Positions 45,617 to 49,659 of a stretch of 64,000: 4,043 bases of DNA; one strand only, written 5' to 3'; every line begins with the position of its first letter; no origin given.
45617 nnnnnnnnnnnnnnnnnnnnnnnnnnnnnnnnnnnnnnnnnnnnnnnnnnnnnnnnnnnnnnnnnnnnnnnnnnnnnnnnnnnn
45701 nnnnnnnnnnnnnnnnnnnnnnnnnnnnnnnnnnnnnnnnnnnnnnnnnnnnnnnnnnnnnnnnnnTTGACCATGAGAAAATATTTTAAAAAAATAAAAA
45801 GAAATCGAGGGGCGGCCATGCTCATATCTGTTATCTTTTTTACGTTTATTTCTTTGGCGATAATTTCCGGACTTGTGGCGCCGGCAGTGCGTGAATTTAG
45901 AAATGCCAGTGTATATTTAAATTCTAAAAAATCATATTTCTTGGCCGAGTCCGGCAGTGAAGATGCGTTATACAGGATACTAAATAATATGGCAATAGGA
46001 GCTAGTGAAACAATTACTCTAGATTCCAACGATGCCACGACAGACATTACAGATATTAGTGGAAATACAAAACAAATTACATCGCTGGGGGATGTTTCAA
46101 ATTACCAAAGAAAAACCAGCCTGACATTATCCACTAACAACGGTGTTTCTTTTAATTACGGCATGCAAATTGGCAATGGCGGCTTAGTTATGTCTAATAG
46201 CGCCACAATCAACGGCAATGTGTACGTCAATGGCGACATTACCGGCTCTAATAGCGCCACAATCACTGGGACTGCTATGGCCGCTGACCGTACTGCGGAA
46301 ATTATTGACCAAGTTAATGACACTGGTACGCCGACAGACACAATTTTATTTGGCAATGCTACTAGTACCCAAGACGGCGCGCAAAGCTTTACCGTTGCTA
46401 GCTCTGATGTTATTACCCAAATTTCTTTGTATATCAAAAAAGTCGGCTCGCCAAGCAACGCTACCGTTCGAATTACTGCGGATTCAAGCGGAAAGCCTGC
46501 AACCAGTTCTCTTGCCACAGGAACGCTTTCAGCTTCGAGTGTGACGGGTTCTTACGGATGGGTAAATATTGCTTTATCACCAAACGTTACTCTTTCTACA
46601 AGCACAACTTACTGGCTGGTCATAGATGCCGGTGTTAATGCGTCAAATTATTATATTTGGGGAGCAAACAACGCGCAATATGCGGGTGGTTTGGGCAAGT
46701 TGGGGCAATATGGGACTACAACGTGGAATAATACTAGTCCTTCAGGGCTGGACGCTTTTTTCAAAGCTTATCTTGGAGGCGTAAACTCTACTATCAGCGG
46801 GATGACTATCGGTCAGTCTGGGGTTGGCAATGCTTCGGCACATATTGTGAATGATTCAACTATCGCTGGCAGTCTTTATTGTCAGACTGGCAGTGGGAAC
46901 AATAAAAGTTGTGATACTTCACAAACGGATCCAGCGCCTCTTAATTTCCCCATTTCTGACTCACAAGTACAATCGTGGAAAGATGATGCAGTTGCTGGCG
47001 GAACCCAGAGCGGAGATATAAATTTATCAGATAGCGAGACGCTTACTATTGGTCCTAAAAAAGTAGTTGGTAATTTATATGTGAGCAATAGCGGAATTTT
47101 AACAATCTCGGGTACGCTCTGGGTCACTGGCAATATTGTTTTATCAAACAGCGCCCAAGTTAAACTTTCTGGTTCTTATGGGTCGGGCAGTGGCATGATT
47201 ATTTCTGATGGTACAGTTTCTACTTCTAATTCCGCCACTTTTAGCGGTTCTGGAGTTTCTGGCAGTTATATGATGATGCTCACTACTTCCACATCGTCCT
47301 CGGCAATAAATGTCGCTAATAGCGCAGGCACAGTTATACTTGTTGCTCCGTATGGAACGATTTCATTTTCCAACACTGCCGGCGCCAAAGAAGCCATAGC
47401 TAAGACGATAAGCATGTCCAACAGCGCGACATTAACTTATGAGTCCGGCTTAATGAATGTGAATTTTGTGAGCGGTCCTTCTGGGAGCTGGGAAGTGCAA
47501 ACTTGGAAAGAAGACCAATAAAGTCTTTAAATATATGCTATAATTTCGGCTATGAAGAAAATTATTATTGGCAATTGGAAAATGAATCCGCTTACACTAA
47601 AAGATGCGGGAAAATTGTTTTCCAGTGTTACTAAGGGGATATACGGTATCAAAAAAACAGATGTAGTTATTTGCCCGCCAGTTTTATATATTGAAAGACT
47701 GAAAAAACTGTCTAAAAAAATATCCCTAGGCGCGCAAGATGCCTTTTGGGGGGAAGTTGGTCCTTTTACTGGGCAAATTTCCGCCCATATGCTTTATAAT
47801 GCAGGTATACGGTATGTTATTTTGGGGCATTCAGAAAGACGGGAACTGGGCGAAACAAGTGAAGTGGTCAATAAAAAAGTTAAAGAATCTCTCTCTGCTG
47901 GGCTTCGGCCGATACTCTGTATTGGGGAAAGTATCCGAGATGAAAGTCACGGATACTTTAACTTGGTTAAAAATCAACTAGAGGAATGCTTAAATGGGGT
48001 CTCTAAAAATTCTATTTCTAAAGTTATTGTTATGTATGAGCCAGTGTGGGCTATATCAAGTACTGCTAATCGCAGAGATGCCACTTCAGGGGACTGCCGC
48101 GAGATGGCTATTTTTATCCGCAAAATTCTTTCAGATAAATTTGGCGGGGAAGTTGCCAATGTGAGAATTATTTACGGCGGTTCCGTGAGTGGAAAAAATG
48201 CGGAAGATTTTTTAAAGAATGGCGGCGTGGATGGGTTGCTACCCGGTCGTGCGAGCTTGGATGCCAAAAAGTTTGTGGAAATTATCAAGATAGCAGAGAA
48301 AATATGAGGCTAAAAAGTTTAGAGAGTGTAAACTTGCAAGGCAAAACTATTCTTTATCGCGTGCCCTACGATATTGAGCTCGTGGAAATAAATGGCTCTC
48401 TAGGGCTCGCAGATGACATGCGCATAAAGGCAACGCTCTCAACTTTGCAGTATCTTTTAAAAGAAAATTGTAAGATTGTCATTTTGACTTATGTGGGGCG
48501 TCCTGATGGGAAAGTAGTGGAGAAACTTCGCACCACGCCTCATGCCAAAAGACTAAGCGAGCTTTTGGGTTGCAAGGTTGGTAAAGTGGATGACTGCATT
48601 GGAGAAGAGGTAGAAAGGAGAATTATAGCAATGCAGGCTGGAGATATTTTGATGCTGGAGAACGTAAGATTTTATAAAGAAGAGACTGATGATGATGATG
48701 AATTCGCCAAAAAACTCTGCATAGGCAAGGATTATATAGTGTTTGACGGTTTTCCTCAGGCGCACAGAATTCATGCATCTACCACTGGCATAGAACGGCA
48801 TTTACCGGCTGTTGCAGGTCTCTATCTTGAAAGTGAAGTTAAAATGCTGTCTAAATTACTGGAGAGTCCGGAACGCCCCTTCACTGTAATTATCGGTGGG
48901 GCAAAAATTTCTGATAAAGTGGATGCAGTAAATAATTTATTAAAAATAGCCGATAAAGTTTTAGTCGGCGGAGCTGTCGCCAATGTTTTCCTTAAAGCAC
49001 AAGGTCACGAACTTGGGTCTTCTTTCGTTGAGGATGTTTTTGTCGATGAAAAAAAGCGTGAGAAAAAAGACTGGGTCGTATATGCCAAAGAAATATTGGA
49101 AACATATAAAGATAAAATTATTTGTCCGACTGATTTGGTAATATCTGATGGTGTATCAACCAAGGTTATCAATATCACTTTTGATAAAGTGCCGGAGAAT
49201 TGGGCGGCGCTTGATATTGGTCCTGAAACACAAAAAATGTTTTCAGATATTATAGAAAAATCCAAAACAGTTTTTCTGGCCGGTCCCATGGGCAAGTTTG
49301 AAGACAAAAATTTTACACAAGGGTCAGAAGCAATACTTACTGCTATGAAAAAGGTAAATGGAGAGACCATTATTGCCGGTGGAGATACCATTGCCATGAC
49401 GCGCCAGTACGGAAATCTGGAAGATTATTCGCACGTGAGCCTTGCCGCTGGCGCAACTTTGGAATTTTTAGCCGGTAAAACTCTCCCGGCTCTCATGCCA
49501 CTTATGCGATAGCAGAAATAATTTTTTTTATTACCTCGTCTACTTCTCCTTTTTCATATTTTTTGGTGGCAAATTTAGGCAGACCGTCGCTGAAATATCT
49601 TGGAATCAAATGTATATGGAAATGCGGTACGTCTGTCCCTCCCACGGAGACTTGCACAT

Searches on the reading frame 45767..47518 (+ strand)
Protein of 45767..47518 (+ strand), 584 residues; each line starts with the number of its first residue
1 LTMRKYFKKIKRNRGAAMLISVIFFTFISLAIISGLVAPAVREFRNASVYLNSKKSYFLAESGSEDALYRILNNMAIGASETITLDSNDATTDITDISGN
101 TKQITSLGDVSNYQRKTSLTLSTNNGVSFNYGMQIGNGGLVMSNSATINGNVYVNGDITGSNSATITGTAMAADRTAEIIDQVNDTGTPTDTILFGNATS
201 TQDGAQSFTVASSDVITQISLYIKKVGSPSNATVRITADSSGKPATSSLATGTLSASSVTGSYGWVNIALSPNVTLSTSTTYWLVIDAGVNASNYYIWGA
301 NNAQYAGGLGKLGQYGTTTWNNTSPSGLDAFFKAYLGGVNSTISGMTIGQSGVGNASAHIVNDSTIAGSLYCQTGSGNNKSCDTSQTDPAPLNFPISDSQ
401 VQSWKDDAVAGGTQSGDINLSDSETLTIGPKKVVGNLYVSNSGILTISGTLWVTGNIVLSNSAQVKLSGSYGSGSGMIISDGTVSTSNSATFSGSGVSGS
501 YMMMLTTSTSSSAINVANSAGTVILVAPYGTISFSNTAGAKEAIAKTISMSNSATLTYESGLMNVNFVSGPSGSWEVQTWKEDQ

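Call 15: search_protein_families(library=pfam, proteins=[window:45767-47518:+], max_evalue=0.01)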
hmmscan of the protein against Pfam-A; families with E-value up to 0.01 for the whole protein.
window:45767-47518:+ (584 aa): 0 families

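Call 63: search_protein_families(library=pfam, proteins=[window:45767-47518:+], max_evalue=10)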
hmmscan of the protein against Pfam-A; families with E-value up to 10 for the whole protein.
window:45767-47518:+ (584 aa): 1 family
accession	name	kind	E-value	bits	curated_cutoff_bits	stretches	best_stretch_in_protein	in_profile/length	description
PF18886.6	DUF5649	-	0.015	16.1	25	1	416-468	2-55/68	Repeats of unknown function (DUF5649)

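Call 91: search_solved_structures(query=window:45773-47518:+, max_evalue=10)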
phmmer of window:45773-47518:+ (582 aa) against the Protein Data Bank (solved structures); distinct sequences matched with E-value up to 10: 0.

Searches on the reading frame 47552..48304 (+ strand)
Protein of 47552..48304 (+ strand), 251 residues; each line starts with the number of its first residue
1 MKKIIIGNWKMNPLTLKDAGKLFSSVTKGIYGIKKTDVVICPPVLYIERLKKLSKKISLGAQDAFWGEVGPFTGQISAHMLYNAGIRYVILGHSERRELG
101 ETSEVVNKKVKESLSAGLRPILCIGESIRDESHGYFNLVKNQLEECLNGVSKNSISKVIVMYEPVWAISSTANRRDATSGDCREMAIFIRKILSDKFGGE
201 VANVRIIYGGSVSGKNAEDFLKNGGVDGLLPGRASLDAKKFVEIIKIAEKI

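Call 15: search_protein_families(library=pfam, proteins=[window:47552-48304:+], max_evalue=0.01)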
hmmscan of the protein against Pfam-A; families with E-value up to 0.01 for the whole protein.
window:47552-48304:+ (251 aa): 1 family
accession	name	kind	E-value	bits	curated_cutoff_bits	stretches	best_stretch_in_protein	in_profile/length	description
PF00121.24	TIM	-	5e-72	242.8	20.1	1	3-247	1-244/245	Triosephosphate isomerase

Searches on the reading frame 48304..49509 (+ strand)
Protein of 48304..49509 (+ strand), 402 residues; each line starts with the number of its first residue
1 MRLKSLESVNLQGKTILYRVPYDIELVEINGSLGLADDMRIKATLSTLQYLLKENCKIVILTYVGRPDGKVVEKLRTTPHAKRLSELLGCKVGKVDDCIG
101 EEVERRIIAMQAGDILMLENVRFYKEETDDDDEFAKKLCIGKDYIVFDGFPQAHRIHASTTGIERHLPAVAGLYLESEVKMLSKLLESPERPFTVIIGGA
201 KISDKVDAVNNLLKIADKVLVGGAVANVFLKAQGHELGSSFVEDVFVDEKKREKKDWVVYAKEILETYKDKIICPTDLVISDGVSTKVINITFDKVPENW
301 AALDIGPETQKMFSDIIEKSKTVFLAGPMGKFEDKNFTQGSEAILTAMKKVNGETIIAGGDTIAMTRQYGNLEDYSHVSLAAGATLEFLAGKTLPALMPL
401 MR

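Call 59: search_protein_families(library=pfam, proteins=[window:48304-49509:+], max_evalue=0.0001)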
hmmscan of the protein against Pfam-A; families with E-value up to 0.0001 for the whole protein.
window:48304-49509:+ (402 aa): 1 family
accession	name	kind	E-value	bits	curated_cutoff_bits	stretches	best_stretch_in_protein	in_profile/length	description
PF00162.24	PGK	-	1.1e-117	393.7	27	1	7-392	2-379/379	Phosphoglycerate kinase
